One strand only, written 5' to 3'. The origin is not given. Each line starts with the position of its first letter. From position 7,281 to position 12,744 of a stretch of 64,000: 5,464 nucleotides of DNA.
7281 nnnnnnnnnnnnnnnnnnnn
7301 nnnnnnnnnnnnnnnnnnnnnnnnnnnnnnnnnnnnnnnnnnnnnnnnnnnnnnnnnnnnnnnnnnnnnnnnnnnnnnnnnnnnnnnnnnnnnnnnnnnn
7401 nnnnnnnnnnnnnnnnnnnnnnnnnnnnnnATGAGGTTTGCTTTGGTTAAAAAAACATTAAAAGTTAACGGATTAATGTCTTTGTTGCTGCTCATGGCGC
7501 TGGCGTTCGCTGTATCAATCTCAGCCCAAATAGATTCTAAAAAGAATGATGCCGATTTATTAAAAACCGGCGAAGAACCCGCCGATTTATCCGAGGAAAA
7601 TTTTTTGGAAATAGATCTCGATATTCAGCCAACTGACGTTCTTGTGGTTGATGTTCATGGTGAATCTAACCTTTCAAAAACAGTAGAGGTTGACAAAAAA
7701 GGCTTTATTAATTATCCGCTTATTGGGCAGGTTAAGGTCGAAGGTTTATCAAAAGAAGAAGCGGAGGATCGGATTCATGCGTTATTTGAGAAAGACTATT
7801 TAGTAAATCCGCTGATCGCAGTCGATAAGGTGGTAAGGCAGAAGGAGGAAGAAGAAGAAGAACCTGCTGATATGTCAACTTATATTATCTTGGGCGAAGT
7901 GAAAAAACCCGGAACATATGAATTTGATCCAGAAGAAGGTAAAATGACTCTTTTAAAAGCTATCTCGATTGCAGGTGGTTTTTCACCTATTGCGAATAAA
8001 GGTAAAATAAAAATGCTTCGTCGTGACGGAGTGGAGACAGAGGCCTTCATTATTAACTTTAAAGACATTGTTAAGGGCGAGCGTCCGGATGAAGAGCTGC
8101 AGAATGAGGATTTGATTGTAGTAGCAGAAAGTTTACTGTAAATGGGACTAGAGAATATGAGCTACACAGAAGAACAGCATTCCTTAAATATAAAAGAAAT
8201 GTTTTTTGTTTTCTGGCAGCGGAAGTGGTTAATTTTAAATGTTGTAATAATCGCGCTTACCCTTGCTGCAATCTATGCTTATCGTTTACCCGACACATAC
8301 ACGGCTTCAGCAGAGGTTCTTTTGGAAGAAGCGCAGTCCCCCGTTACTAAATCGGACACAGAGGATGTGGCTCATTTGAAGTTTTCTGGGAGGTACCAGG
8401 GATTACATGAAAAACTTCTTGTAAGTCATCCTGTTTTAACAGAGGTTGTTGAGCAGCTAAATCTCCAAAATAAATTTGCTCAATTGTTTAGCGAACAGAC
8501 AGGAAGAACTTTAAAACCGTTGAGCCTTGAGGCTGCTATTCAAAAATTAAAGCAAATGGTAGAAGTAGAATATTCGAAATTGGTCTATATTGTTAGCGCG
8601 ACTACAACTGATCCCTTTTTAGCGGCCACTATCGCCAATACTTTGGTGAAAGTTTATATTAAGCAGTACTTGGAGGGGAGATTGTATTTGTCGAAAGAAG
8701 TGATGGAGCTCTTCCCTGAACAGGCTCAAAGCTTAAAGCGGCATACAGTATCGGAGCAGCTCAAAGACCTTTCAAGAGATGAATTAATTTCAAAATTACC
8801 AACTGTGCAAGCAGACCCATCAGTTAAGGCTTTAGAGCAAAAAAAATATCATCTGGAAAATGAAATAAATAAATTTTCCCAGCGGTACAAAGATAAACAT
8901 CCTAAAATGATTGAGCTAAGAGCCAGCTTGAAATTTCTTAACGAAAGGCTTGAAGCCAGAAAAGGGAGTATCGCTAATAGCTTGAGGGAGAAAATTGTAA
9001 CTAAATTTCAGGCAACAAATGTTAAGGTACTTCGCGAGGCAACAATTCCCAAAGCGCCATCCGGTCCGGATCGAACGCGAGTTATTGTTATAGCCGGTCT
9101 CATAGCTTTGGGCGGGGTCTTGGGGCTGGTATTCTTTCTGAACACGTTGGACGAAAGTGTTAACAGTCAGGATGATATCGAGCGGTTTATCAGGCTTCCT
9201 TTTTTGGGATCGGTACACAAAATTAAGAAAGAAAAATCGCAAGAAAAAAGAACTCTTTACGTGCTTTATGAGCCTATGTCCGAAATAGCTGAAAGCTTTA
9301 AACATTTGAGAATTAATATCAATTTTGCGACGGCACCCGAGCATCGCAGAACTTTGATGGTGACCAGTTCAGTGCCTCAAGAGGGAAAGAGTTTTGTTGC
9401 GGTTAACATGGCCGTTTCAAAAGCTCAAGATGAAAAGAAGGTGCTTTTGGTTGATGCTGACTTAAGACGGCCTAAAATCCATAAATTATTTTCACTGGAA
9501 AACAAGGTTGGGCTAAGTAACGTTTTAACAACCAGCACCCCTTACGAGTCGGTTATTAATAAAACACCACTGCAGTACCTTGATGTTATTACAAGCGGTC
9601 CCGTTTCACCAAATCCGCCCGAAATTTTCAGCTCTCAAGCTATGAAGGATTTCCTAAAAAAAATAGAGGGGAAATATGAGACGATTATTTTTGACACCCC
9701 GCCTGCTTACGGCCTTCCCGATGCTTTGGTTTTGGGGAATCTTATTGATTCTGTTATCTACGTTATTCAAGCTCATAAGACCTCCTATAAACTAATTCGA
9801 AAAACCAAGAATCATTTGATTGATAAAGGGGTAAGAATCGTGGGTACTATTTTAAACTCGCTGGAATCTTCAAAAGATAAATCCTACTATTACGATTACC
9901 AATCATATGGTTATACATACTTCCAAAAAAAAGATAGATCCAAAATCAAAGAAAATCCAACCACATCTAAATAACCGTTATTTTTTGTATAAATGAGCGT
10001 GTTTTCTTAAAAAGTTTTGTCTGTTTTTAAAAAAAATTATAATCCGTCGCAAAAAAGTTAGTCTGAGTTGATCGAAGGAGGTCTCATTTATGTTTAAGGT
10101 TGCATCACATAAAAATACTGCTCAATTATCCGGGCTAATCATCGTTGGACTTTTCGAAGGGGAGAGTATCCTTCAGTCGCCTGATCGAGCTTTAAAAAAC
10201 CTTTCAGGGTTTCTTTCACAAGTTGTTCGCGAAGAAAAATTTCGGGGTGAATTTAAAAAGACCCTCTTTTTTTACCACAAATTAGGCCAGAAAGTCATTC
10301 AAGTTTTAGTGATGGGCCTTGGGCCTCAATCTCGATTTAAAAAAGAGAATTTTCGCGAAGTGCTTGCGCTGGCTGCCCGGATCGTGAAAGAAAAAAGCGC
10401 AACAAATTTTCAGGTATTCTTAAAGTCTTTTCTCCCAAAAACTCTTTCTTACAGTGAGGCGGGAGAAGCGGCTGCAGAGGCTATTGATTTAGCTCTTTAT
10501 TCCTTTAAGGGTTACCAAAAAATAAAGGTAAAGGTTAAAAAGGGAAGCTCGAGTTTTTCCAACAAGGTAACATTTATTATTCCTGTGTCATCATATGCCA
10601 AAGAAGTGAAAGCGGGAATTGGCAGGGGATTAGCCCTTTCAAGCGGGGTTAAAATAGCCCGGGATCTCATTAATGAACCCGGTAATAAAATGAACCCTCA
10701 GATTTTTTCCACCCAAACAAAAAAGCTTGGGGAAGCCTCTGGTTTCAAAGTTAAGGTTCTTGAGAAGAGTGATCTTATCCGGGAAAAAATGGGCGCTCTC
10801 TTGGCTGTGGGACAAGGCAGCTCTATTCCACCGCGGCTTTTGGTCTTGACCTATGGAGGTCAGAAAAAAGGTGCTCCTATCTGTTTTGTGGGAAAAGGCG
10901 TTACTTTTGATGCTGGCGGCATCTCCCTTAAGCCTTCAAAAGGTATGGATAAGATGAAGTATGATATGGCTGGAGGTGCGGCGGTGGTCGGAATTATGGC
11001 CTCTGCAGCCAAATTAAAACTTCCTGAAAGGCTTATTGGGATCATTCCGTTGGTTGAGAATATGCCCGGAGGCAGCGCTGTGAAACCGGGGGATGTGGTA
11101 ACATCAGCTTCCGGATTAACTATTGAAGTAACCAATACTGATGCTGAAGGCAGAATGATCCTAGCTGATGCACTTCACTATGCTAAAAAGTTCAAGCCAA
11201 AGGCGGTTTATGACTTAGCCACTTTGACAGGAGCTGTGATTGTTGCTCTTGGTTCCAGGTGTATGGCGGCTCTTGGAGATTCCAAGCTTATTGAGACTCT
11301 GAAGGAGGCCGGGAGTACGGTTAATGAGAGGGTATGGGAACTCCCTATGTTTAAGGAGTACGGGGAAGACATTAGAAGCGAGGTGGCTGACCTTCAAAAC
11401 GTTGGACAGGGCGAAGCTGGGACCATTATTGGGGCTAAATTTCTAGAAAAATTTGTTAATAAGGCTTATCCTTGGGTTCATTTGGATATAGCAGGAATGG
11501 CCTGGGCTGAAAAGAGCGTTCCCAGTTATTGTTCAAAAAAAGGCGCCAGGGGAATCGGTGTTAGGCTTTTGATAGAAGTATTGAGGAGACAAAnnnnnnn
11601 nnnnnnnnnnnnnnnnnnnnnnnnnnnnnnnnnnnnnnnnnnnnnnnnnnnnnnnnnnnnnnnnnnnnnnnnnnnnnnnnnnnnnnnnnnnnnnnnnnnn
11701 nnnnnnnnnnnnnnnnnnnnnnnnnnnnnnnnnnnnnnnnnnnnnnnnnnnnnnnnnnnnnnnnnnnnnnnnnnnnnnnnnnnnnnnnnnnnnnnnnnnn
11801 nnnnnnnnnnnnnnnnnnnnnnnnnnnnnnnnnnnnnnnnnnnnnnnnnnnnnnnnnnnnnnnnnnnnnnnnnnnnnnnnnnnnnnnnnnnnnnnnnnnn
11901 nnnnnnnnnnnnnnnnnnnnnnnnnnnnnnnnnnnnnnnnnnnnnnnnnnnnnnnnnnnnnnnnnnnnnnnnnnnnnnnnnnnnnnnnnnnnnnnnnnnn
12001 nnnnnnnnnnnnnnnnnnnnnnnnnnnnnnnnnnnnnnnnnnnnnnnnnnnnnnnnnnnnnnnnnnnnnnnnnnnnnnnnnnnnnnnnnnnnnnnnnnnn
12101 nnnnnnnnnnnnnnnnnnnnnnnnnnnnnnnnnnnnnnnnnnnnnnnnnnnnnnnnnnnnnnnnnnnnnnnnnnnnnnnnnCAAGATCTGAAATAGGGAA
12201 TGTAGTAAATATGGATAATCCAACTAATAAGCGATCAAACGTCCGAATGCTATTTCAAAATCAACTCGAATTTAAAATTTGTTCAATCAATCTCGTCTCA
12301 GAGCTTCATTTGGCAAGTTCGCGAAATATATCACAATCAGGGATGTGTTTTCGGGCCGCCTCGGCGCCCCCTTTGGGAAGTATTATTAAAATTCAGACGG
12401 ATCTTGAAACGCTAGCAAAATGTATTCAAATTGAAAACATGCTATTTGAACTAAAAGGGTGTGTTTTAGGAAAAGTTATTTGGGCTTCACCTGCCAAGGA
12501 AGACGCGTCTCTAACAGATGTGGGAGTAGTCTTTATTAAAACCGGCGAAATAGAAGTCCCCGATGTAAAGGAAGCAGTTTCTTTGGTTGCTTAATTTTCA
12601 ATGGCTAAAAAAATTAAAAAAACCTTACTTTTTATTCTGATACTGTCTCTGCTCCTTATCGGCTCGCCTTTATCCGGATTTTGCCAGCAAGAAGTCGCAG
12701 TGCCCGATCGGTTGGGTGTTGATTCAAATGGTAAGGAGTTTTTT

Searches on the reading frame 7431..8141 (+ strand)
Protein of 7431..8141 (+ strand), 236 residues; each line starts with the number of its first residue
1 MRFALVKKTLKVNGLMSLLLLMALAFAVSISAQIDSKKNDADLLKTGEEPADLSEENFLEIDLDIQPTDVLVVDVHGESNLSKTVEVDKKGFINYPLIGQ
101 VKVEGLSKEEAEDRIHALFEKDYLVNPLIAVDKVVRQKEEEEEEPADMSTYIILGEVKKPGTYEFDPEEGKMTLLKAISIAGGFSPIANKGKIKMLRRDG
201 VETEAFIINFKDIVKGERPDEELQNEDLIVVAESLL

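Call 3: search_protein_families(library=pfam, proteins=[window:7431-8141:+], max_evalue=0.01)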
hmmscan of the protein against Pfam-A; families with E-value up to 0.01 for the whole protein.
window:7431-8141:+ (236 aa): 3 families
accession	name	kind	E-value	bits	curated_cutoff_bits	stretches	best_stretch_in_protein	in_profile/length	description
PF02563.21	Poly_export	-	3e-17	63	28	1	63-131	7-74/77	Polysaccharide biosynthesis/export protein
PF10531.15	SLBB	-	6.2e-09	36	27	1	153-201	4-50/55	SLBB domain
PF22461.2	SLBB_2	-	6.5e-08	33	27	1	151-231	3-79/79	SLBB domain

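Call 4: search_protein_families(library=ncbifam, proteins=[window:7431-8141:+], max_evalue=0.01)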
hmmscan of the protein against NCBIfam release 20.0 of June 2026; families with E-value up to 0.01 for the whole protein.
window:7431-8141:+ (236 aa): 4 families
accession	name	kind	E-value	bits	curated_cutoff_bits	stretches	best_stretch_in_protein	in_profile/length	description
TIGR03028.1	EpsE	equivalog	4e-20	72.2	262.65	2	63-132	2-72/239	polysaccharide export protein EpsE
TIGR03027.2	pepcterm_export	equivalog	1.1e-17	64.3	180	1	65-235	5-168/169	XrtA/PEP-CTERM system exopolysaccharide export protein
NF041843.1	EpsY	equivalog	9.5e-13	47.8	320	1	64-230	54-209/211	exopolysaccharide export protein EpsY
NF011658.0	PRK15078.1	subfamily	4e-06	25.8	333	1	86-205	119-224/380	polysaccharide export protein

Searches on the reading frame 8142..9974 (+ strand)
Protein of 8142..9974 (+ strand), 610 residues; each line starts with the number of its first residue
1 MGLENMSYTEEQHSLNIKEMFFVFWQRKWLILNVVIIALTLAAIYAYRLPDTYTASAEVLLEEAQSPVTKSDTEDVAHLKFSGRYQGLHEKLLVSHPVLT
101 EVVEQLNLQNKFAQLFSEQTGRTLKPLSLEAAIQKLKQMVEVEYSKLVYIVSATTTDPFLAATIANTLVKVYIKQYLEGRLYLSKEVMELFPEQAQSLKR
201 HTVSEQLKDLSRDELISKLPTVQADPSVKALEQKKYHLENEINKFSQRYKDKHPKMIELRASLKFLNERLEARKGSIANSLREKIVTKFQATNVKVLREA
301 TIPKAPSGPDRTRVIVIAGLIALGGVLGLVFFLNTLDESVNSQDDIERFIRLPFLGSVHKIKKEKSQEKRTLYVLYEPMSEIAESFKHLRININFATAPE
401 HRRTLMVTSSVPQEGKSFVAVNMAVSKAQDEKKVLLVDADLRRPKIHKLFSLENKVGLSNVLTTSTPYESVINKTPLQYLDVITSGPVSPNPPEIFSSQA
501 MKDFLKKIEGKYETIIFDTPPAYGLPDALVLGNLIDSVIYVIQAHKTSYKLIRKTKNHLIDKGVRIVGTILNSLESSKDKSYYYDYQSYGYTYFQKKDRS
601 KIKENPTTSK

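Call 3: search_protein_families(library=pfam, proteins=[window:8142-9974:+], max_evalue=0.01)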
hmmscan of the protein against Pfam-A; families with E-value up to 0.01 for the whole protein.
window:8142-9974:+ (610 aa): 6 families
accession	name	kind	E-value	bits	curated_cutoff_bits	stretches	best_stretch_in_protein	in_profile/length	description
PF02706.20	Wzz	-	1.8e-12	47.9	25.5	1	15-106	3-91/91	Chain length determinant protein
PF13614.12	AAA_31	-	2.4e-11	44.3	27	1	415-548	14-153/177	AAA domain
PF10609.15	ParA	-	5e-10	39.7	27.1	1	403-572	4-173/246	NUBPL iron-transfer P-loop NTPase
PF01656.29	CbiA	-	1.7e-06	28.4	25.4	1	414-579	10-88/125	CobQ/CobB/MinD/ParA nucleotide binding domain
PF13807.11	GNVR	-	0.00047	20.5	27.7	1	281-332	28-77/82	G-rich domain on putative tyrosine kinase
PF02374.21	ArsA_ATPase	-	0.0098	15.6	24.3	0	490-579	105-192/305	Anion-transporting ATPase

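Call 4: search_protein_families(library=ncbifam, proteins=[window:8142-9974:+], max_evalue=0.01)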
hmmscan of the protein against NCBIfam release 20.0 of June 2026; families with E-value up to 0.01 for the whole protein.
window:8142-9974:+ (610 aa): 19 families
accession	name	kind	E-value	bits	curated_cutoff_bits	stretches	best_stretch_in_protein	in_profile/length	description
TIGR01007.1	eps_fam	subfamily_domain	1e-50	172.1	108.05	1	384-586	1-203/204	polysaccharide biosynthesis tyrosine autokinase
NF007350.0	PRK09841.1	equivalog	9.3e-48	162.9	1248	1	203-596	316-725/726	tyrosine-protein kinase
TIGR03018.1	pepcterm_TyrKin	hypoth_equivalog_domain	7.5e-45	152.8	230.65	1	376-563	5-200/207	XrtA-associated tyrosine autokinase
NF008568.0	PRK11519.1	equivalog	2.1e-44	151.8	1068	1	203-594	316-716/720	tyrosine-protein kinase Wzc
TIGR01005.1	eps_transp_fam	subfamily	2.6e-40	138.3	411.7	3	375-605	519-751/754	exopolysaccharide transport protein family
TIGR03029.1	EpsG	equivalog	6e-38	130.6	313.8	1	365-573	66-274/274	chain length determinant protein tyrosine kinase EpsG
TIGR03007.1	pepcterm_ChnLen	equivalog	1.4e-27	96.1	278.85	3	282-371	384-475/498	XrtA system polysaccharide chain length determinant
TIGR03017.1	EpsF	equivalog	4.2e-21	75.2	422.75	2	16-206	2-190/444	chain length determinant protein EpsF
TIGR01006.1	polys_exp_MPA1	subfamily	1.5e-15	57.3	296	2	276-363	135-226/226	CspC family polysaccharide chain length determinant protein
TIGR01969.1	minD_arch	subfamily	1.7e-11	43.8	201.75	1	406-578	4-174/251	cell division ATPase MinD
NF041136.1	MrpORP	equivalog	1.7e-07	30.8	450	1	404-470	7-72/365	iron-sulfur cluster carrier protein MrpORP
TIGR01968.1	minD_bact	equivalog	2.9e-05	23.6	212.9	1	404-521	3-121/261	septum site-determining protein MinD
NF047398.1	AAA_KGGVGR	domain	6.5e-05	23.3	90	1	415-466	15-69/190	KGGVGR-motif variant AAA ATPase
NF008669.0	PRK11670.1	equivalog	0.00013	21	348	1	357-459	62-164/369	iron-sulfur cluster carrier protein ApbC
NF041546.1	ParA_partition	equivalog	0.00022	20.8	180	0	415-440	12-37/203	ParA family partition ATPase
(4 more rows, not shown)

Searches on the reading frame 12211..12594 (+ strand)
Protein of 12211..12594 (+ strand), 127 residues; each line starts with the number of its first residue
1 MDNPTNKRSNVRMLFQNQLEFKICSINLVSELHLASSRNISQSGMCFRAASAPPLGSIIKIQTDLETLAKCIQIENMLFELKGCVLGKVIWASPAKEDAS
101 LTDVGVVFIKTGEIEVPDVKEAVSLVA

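Call 27: search_protein_families(library=pfam, proteins=[window:12211-12594:+], max_evalue=0.0001)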
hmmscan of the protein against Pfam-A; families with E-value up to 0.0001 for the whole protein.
window:12211-12594:+ (127 aa): 0 families

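Call 61: search_protein_families(library=pfam, proteins=[window:12211-12594:+], max_evalue=1)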
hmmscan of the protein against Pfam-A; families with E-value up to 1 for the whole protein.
window:12211-12594:+ (127 aa): 1 family
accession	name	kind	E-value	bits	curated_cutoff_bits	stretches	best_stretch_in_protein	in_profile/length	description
PF07238.19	PilZ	-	0.00011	23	22.5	1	7-110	2-87/102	PilZ domain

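Call 66: find_homologous_proteins(query=window:12211-12591:+, max_evalue=0.001)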
Query window:12211-12591:+ (127 aa): 6 proteins with E <= 0.001 among 11 candidates.
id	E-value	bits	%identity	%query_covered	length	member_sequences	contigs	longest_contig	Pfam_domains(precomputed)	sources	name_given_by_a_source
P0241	1.1e-66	240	100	91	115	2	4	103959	-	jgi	-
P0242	1.9e-40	155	59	97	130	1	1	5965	PF07238.20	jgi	-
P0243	3.0e-37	145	54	97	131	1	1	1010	-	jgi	jgi:hypothetical protein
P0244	9.3e-35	137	51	99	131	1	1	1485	-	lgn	-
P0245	8.1e-34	134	51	94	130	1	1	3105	PF07238.20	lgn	-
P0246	1.3e-31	127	50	94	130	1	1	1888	PF07238.20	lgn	-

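Call 69: find_encoding_contigs(protein=P0242, flank=6000, max_places=2)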
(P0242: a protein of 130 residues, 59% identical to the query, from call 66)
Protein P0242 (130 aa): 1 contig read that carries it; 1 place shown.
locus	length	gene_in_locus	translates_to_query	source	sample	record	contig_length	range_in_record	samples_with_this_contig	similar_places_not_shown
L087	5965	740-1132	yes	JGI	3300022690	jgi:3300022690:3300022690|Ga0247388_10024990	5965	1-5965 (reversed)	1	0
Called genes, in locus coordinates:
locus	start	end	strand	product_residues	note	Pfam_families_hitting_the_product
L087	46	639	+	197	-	PF01227:GTP_cyclohydroI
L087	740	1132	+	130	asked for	PF07238:PilZ (weak)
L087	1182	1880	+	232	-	PF02683:DsbD_TM, PF13386:DsbD_2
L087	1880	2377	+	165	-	PF00578:AhpC-TSA, PF08534:Redoxin, PF00085:Thioredoxin (weak), PF13098:Thioredoxin_2 (weak), PF13905:Thioredoxin_8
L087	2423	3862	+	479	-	PF01943:Polysacc_synt, PF01554:MatE (faint), PF13440:Polysacc_synt_3, PF03023:MurJ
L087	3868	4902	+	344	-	PF00884:Sulfatase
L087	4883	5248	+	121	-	-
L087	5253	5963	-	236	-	?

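Call 73: predict_structure(alignment_id=A2)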
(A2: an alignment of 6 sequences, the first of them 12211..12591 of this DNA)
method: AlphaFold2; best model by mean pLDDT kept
length: 127 residues; sequences in the alignment: 6
mean_pLDDT: 55.4   pTM: 0.54
mean pLDDT of the five models: 55.4, 44.7, 44.1, 42.4, 39.0
residues with pLDDT >= 90: 0; 70-90: 27; 50-70: 58; < 50: 42
segments of 3 or more residues with pLDDT < 50: 1-20, 27-44
pLDDT, mean of each block of 10 residues (from residue 1): 35 39 48 33 55 70 65 53 68 72 68 58 56
secondary structure, 60 per line:
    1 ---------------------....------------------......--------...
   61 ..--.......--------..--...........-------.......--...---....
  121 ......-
elements in order: E22-25 E44-49 E58-62 H65-71 E84-94 E102-108 H117-126

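Call 84: search_solved_structures(query=A2, max_evalue=10, show_alignments=2)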
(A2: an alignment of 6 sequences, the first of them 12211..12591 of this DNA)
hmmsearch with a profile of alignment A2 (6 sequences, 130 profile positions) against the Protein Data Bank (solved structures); distinct sequences matched with E-value up to 10: 0.

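Call 86: fold_search(model_id=the predicted structure, library=pdb)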
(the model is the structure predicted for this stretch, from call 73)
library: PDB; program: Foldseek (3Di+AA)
matches with E <= 10: 753; with E <= 0.001: 0
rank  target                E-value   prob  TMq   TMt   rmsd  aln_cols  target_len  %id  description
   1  2gjg                  1.5e-01  0.15  0.20  0.12  11.9        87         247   11  CRYSTAL STRUCTURE OF A PILZ-CONTAINING PROTEIN (PP4397) FROM PSEUDOMONAS PUTIDA KT2440 AT 2.25 A RESOLUTION (released 2006-04-25)
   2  8ram_O                1.8e-01  0.15  0.19  0.05  12.4        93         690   10  Structure of Sen1 bound RNA Polymerase II pre-termination complex (released 2024-10-30)
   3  6vvq_C                2.1e-01  0.06  0.14  0.09  10.6        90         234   14  Human START domain of Acyl-coenzyme A thioesterase 11 (ACOT11) bound to Myristic Acid (released 2020-09-02)
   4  8rao_O                2.3e-01  0.11  0.18  0.05  12.6       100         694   10  Structure of Sen1-ADP.BeF3-RNA complex (released 2024-10-30)
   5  5mzn                  2.6e-01  0.14  0.20  0.05  12.4        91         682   11  Helicase Sen1 (released 2017-04-19)
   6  5vy1_B                2.6e-01  0.08  0.16  0.12  15.0       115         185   10  Crystal structure of the extended Tudor domain from BmPAPI (released 2017-06-14)
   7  3kyf                  3.1e-01  0.11  0.19  0.11  12.0        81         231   14  Crystal structure of P4397 complexed with c-di-GMP (released 2010-04-14)
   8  9cc7_E                3.5e-01  0.12  0.20  0.18  11.8       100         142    8  Bacteriophage PhiTE extended connector complex (released 2025-04-16)
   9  6eu0_K                3.7e-01  0.06  0.15  0.18  12.3       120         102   11  RNA Polymerase III open pre-initiation complex (OC-PIC) (released 2018-01-17)
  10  3rqa_C                4.0e-01  0.38  0.29  0.21   8.4        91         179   13  The Crystal Structure of a Pathogenic Protein from the Xanthomonas campestris Reveals a New Tetrameric PilZ Domain Sel (released 2012-03-14)
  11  9lbn_J                4.0e-01  0.10  0.20  0.20  13.9        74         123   15  The composite cryo-EM structure of the head-to-tail connector and head-proximal tail components of bacteriophage phiXa (released 2025-05-07)
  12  3fo5_A                4.0e-01  0.04  0.14  0.09  10.8        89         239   15  Human START domain of Acyl-coenzyme A thioesterase 11 (ACOT11) (released 2009-02-24)
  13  8tnq_B                4.5e-01  0.08  0.19  0.08  14.1       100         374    7  Cryo-EM structure of DDB1dB:CRBN:PT-179:SD40, conformation 1 (released 2024-03-13)
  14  9m8o_D                4.5e-01  0.04  0.17  0.14  16.9       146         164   10  Cryo-EM structure of bacteriophage NF5 baseplate (released 2025-12-17)
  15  9m7c_A                4.5e-01  0.04  0.17  0.14  16.9       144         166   11  Cryo-EM structure of bacteriophage NF5 tail tube (released 2025-12-17)
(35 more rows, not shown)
